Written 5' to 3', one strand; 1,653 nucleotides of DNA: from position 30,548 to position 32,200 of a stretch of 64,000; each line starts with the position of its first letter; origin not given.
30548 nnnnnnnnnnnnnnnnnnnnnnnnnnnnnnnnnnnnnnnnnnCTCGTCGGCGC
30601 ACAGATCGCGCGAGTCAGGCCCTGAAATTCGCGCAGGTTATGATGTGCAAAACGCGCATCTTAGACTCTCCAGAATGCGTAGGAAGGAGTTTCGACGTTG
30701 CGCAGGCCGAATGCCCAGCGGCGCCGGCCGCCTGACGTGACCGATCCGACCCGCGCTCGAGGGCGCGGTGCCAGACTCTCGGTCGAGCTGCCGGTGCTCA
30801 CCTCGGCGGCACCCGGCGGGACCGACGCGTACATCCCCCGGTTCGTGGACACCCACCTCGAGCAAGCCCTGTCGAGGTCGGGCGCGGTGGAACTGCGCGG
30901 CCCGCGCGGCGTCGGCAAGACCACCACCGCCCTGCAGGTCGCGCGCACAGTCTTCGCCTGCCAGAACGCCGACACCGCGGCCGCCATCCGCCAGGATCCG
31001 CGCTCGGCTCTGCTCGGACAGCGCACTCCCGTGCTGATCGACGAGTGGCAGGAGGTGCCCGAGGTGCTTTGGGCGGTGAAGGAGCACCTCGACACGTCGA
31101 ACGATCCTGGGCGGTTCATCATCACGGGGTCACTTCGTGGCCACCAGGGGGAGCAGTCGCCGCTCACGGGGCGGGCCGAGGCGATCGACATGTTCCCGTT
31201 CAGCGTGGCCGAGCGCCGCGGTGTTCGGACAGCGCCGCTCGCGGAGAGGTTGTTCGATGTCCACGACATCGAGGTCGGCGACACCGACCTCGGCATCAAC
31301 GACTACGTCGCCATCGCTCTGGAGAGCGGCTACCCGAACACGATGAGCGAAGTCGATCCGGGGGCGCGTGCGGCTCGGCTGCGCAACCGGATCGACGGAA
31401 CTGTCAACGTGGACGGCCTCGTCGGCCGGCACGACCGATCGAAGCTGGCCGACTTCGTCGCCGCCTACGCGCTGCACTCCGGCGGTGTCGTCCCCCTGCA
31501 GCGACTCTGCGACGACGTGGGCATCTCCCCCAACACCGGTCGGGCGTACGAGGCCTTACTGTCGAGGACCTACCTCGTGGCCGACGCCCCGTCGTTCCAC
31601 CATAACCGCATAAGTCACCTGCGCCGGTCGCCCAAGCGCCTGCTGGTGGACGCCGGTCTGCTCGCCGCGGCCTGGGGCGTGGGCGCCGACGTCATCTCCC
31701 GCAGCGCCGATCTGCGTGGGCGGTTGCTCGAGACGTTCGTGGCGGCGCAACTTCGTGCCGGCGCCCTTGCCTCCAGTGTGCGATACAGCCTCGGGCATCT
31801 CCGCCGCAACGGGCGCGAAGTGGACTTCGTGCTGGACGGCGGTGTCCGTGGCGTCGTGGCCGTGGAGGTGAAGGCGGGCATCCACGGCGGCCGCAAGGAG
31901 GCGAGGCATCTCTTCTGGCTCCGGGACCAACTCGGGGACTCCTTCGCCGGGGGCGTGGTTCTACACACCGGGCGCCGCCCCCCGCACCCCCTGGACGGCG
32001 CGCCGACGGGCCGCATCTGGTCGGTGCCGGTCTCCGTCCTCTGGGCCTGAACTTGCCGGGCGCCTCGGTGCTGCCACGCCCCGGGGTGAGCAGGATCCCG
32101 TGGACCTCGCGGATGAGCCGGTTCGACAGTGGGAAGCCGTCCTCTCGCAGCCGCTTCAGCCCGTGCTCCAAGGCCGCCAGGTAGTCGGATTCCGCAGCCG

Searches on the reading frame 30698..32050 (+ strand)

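Call 42: search_protein_families(library=padloc, proteins=[window:30698-32050:+], max_evalue=0.01)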
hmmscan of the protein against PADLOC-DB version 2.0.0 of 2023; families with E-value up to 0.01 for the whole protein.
window:30698-32050:+ (450 aa): 7 families
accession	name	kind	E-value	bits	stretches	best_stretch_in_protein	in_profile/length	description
PDLC04790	PDC-S01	-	1.4e-85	285.5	1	44-450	10-419/422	-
PDLC04789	PDC-S01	-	3.1e-23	80.4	1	46-392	2-339/375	-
PDLC04791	PDC-S01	-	2.1e-16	57.6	2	279-397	238-355/395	-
PDLC04787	PDC-S01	-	2.8e-14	50.8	1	93-403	76-367/412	-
PDLC04786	PDC-S01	-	6.3e-12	43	1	311-399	305-392/439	-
PDLC04792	PDC-S01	-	2.2e-08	31.1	1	316-402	309-393/452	-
PDLC04788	PDC-S01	-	5.1e-08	30.3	1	305-398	290-387/448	-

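Call 43: search_protein_families(library=ncbifam, proteins=[window:30698-32050:+], max_evalue=0.01)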
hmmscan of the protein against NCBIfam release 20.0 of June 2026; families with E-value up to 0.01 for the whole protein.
window:30698-32050:+ (450 aa): 2 families
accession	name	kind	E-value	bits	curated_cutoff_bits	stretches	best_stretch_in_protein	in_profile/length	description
TIGR03499.1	FlhF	equivalog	0.0032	17.5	174.15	1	54-91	191-228/286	flagellar biosynthesis GTPase FlhF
NF011524.0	PRK14963.1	equivalog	0.0092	15.1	601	0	66-91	41-65/647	DNA polymerase III subunits gamma and tau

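Call 81: search_protein_families(library=phrogs, proteins=[window:30698-32050:+], max_evalue=0.001)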
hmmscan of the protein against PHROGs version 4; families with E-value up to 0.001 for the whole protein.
window:30698-32050:+ (450 aa): 0 families
